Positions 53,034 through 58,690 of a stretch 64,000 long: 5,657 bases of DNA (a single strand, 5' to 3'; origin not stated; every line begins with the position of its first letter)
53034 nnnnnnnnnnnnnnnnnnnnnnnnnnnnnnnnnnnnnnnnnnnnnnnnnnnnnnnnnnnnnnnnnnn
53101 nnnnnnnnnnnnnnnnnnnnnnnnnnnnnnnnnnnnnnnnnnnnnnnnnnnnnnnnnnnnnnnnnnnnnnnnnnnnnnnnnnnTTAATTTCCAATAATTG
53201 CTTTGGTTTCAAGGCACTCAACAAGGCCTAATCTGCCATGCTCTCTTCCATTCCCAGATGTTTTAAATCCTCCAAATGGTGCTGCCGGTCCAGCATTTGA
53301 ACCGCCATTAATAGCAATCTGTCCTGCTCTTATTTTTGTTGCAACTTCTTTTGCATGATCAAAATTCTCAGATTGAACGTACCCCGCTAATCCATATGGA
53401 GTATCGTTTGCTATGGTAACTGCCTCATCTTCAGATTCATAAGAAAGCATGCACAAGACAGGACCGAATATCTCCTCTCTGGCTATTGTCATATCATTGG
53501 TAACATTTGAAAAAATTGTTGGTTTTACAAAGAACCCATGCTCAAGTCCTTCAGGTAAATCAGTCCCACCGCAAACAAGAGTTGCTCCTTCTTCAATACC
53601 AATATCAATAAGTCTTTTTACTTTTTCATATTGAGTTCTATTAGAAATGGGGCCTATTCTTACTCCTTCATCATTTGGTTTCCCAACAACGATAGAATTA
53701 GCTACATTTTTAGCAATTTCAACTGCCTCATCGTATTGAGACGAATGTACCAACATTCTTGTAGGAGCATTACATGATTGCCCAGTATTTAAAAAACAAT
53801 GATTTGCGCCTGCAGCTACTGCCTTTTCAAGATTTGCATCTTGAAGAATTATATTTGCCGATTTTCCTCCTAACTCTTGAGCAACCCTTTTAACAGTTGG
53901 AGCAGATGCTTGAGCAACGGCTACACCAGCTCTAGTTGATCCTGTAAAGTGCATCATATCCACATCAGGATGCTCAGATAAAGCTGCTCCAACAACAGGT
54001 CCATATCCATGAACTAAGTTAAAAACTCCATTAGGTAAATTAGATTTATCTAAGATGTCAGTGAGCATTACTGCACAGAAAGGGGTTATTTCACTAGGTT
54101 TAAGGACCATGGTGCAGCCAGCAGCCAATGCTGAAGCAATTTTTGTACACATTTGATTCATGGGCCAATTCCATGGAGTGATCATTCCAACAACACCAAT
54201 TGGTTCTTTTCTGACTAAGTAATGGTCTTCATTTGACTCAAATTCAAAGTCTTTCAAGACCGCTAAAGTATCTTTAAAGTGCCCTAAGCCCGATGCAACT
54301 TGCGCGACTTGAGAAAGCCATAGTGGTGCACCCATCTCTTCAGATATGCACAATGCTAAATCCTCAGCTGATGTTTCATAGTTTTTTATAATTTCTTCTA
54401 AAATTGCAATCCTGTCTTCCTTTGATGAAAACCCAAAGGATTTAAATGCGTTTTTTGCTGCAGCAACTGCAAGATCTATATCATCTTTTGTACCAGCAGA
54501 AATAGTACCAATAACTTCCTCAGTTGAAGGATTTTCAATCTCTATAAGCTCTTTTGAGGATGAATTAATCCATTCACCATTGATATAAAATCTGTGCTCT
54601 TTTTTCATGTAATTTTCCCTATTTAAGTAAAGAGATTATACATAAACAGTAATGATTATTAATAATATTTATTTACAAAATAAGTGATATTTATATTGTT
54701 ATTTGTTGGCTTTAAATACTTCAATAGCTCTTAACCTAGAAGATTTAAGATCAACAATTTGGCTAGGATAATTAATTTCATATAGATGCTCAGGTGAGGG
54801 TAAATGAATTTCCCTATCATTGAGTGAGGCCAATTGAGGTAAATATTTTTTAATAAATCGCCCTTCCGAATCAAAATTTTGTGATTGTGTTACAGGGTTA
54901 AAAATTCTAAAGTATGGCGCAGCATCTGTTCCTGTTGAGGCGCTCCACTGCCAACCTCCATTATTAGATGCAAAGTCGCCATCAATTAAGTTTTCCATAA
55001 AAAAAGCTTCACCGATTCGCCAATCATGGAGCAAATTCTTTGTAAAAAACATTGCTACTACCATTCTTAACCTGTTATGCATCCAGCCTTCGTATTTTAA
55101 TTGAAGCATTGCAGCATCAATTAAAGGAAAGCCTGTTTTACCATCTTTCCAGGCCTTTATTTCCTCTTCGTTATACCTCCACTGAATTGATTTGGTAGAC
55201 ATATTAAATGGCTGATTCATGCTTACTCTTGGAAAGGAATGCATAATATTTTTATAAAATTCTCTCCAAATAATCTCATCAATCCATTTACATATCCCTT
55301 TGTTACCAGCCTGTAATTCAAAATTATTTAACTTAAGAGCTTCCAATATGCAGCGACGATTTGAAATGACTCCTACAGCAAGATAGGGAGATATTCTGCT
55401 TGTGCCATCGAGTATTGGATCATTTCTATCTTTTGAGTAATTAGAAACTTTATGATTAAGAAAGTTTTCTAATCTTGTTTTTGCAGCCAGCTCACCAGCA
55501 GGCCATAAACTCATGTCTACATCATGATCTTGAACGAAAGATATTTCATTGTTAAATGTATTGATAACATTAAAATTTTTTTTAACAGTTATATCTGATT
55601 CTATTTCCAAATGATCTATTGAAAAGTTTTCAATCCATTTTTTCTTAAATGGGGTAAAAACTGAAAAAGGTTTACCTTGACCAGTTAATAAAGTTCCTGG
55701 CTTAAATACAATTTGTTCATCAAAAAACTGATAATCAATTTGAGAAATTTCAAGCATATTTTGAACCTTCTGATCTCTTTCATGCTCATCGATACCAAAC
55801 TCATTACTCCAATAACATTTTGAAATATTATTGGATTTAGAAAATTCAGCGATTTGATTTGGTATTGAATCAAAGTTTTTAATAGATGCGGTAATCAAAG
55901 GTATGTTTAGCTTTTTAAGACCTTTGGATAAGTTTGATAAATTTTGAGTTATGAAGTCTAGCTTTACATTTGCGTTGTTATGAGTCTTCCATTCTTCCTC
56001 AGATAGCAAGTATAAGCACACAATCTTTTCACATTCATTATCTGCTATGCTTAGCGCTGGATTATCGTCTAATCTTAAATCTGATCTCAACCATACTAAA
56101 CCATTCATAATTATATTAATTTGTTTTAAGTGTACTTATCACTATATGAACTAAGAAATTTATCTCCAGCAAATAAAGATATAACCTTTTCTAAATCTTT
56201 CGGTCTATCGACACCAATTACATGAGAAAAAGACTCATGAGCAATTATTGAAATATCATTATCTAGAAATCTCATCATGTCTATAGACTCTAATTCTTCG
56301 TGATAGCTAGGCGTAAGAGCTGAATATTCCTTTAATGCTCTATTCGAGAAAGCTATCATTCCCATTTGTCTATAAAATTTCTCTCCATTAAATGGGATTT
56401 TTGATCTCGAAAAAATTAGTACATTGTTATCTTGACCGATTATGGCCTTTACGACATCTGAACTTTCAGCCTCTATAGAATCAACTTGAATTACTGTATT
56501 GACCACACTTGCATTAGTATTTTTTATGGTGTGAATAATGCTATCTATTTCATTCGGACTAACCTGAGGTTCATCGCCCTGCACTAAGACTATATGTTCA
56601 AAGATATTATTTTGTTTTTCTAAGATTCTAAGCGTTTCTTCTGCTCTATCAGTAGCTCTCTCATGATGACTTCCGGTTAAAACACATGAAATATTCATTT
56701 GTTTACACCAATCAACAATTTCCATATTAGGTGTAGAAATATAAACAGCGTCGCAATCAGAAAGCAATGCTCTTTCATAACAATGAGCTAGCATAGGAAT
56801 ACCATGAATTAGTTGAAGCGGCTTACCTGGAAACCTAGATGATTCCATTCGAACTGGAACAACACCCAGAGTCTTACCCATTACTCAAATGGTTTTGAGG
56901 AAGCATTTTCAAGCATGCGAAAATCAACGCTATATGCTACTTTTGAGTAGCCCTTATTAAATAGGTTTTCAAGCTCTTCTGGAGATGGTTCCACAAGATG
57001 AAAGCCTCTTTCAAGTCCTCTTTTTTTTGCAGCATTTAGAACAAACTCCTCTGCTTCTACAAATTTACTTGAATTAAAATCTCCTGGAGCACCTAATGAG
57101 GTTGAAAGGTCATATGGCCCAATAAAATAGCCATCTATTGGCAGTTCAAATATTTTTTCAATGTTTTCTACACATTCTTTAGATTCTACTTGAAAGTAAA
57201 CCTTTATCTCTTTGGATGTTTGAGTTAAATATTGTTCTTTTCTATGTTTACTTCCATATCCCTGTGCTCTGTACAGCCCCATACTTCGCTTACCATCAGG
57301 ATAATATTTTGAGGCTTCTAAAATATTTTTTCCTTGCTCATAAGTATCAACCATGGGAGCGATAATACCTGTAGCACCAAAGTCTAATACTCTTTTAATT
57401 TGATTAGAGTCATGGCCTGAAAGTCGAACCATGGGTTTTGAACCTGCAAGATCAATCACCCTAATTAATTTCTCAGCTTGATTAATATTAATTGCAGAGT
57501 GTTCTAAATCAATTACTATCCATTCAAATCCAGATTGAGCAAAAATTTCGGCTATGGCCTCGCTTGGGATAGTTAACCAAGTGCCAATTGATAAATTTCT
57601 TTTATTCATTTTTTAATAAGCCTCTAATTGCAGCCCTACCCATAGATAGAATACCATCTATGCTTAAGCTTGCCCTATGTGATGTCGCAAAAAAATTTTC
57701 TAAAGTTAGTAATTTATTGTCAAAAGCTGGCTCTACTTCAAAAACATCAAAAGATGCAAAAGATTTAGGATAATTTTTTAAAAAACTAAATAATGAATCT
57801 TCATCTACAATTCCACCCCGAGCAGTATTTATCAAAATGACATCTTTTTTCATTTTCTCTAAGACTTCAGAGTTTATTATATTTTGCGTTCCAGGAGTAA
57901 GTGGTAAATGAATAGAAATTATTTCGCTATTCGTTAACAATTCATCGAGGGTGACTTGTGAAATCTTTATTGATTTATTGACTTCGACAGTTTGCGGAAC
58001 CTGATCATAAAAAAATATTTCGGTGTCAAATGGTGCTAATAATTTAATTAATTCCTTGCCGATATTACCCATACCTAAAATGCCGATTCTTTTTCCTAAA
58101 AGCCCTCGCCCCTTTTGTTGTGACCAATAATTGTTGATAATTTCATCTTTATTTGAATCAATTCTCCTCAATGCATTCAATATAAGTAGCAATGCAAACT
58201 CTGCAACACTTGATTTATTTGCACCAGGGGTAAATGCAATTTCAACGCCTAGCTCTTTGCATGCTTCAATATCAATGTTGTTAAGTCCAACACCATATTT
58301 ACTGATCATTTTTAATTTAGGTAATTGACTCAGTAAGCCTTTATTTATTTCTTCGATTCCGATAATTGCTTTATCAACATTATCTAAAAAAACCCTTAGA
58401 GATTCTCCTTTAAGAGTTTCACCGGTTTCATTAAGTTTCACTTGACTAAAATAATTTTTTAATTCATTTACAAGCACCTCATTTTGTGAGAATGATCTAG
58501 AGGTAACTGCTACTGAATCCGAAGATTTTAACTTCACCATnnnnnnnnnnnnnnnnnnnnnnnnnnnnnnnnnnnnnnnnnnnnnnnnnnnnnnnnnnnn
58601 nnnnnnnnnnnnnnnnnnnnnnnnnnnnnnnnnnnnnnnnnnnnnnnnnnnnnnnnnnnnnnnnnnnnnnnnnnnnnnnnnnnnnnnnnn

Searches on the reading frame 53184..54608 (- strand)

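Call 35: search_protein_families(library=pfam, proteins=[window:53184-54608:-], max_evalue=0.00001)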
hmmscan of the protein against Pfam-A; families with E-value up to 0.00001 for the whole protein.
window:53184-54608:- (474 aa): 1 family
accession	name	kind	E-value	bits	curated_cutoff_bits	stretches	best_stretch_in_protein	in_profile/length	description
PF00171.27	Aldedh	-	5.9e-154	513.5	23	1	13-471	1-461/461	Aldehyde dehydrogenase family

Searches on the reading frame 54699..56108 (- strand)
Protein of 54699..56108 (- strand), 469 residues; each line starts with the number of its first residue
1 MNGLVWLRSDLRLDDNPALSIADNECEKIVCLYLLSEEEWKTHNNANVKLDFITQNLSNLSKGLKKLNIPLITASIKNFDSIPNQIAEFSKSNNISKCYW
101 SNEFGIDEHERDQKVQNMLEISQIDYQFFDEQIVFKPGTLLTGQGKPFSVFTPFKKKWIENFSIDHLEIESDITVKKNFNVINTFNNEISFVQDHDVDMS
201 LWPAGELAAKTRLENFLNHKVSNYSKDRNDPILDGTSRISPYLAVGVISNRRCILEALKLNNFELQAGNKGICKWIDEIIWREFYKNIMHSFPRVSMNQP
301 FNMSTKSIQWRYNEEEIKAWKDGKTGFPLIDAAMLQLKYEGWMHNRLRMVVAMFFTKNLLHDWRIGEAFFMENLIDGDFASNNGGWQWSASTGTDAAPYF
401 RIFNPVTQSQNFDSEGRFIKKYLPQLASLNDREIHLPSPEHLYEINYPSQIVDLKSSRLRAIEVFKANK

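Call 35: search_protein_families(library=pfam, proteins=[window:54699-56108:-], max_evalue=0.00001)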
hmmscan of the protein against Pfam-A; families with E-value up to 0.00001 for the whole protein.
window:54699-56108:- (469 aa): 2 families
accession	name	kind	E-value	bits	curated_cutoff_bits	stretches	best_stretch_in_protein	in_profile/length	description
PF03441.19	FAD_binding_7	-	3.1e-75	252.5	27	1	275-466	1-202/203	FAD binding domain of DNA photolyase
PF00875.24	DNA_photolyase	-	2.8e-36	125.4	26.6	1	4-163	2-157/164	DNA photolyase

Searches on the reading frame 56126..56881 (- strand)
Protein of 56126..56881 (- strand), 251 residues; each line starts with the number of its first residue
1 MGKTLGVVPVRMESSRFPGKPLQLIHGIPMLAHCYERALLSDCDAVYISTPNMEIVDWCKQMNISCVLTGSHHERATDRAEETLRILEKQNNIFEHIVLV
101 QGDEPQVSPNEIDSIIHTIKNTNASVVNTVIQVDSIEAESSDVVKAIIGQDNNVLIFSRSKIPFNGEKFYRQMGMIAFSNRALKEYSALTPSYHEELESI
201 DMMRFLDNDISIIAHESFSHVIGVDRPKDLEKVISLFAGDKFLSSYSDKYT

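Call 35: search_protein_families(library=pfam, proteins=[window:56126-56881:-], max_evalue=0.00001)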
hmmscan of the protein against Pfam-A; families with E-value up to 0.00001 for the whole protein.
window:56126-56881:- (251 aa): 2 families
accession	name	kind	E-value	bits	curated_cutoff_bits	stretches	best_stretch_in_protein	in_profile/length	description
PF02348.25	CTP_transf_3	-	1.3e-38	133.4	22.6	1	6-209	2-214/217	Cytidylyltransferase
PF12804.13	NTP_transf_3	-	7.4e-08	33.2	27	1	14-129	9-121/160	MobA-like NTP transferase domain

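Call 71: search_protein_families(library=ncbifam, proteins=[window:56126-56881:-], max_evalue=1e-8)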
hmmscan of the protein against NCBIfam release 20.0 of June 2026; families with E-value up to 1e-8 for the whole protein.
window:56126-56881:- (251 aa): 5 families
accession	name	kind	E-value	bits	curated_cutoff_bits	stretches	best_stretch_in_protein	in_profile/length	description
NF003952.0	PRK05450.1-5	subfamily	3.7e-61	206.4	193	1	3-239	2-247/250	3-deoxy-manno-octulosonate cytidylyltransferase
NF009905.0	PRK13368.1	subfamily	7.8e-60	202.2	255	1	3-240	2-241/243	3-deoxy-manno-octulosonate cytidylyltransferase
NF003948.0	PRK05450.1-1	equivalog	1.2e-47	162.2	281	1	3-237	5-243/248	3-deoxy-manno-octulosonate cytidylyltransferase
NF003950.0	PRK05450.1-3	subfamily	6.5e-45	153.4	234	1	3-235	2-240/248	3-deoxy-manno-octulosonate cytidylyltransferase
TIGR00466.1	kdsB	equivalog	5.8e-41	140.5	155.2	1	7-231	6-241/241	3-deoxy-manno-octulosonate cytidylyltransferase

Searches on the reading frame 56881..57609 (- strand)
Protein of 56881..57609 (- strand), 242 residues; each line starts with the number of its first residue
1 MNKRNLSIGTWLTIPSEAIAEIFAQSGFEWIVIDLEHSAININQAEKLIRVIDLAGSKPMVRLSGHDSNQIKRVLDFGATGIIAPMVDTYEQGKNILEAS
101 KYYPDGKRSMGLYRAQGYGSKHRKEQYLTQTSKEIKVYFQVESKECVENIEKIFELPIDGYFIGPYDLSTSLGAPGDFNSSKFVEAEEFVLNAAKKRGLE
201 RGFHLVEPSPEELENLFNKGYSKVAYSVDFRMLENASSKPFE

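Call 35: search_protein_families(library=pfam, proteins=[window:56881-57609:-], max_evalue=0.00001)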
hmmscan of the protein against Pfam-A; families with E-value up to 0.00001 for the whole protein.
window:56881-57609:- (242 aa): 1 family
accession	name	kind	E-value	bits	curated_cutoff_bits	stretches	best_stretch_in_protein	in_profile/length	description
PF03328.21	HpcH_HpaI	-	2.4e-33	115.7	25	1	8-235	2-220/221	HpcH/HpaI aldolase/citrate lyase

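Call 71: search_protein_families(library=ncbifam, proteins=[window:56881-57609:-], max_evalue=1e-8)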
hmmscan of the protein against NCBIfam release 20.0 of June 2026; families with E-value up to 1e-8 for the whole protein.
window:56881-57609:- (242 aa): 4 families
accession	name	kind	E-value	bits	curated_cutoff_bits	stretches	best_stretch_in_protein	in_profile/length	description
TIGR02311.1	HpaI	equivalog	8.2e-41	140.1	368.8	1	4-238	10-242/249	4-hydroxy-2-oxoheptanedioate aldolase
NF007521.0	PRK10128.1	equivalog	5.5e-39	134.3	441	1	2-233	14-243/267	2-keto-3-deoxy-L-rhamnonate aldolase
NF007849.0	PRK10558.1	equivalog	3.7e-33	115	393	1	3-238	16-248/256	2-dehydro-3-deoxyglucarate aldolase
TIGR03239.1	GarL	equivalog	4.8e-33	114.8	406.75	1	3-238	9-241/249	2-dehydro-3-deoxyglucarate aldolase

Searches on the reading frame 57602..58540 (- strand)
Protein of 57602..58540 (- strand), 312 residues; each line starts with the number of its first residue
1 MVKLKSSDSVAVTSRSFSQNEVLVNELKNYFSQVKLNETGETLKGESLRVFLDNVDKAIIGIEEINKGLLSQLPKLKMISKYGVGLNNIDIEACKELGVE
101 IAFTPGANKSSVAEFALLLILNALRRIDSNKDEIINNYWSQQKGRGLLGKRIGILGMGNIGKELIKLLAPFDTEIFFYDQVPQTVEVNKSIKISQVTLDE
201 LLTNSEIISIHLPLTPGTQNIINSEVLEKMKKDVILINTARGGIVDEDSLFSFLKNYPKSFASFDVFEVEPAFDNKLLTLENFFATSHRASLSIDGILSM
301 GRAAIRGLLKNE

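Call 35: search_protein_families(library=pfam, proteins=[window:57602-58540:-], max_evalue=0.00001)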
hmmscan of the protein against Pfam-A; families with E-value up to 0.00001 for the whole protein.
window:57602-58540:- (312 aa): 2 families
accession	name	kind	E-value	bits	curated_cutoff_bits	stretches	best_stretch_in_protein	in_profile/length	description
PF02826.25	2-Hacid_dh_C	-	3.4e-48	163.8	25.1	1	118-290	2-178/178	D-isomer specific 2-hydroxyacid dehydrogenase, NAD binding domain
PF00389.36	2-Hacid_dh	-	4.5e-19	68.9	24.6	1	24-231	12-121/134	D-isomer specific 2-hydroxyacid dehydrogenase, catalytic domain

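Call 71: search_protein_families(library=ncbifam, proteins=[window:57602-58540:-], max_evalue=1e-8)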
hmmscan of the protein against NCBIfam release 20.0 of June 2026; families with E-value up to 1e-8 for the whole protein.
window:57602-58540:- (312 aa): 21 families
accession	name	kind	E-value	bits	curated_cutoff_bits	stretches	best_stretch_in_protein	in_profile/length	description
TIGR01327.1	PGDH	equivalog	6.6e-60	203.4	454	1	54-290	40-279/525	phosphoglycerate dehydrogenase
NF009714.1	PRK13243.1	equivalog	1.3e-49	169.4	455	1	24-307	16-308/332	glyoxylate reductase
NF006263.0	PRK08410.1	equivalog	5e-41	141.1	389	1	59-279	47-271/311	D-2-hydroxyacid dehydrogenase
NF008759.0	PRK11790.1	equivalog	4.3e-40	137.7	404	1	38-288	38-293/410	phosphoglycerate dehydrogenase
NF011938.0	PRK15409.1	equivalog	1.6e-38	132.6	492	1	23-309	15-306/324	glyoxylate/hydroxypyruvate reductase GhrB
NF005069.0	PRK06487.1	equivalog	2.8e-37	128.5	448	1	9-290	6-289/320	2-hydroxyacid dehydrogenase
NF005750.0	PRK07574.1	equivalog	3.5e-36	125.1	329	1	70-273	109-317/386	NAD-dependent formate dehydrogenase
NF000492.1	vanH_gen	exception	3.4e-34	118.3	540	1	76-271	67-256/312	D-lactate dehydrogenase VanH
NF005027.0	PRK06436.1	equivalog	4.1e-33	114.8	261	1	29-301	6-268/303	2-hydroxyacid dehydrogenase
NF005387.0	PRK06932.1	equivalog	4.3e-33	114.6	492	1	65-283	55-281/314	2-hydroxyacid dehydrogenase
NF001309.0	PRK00257.1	equivalog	2.7e-31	108.9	434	1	62-299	46-265/379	4-phosphoerythronate dehydrogenase PdxB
NF000371.1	vanH_Agroup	exception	9.4e-30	103.9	700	1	76-273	72-263/322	VanH-A/VanH-Pt family D-lactate dehydrogenase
NF000004.1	vanH-D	exception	7.4e-26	91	550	1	75-270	72-261/323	D-lactate dehydrogenase VanH-D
NF041369.1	Dhydh_Halo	equivalog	1.3e-24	87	400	1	84-293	64-276/305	D-2-hydroxyacid dehydrogenase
NF000128.1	vanH-Sc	exception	3.3e-23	82.3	650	1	78-270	89-275/337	D-lactate dehydrogenase VanH-Sc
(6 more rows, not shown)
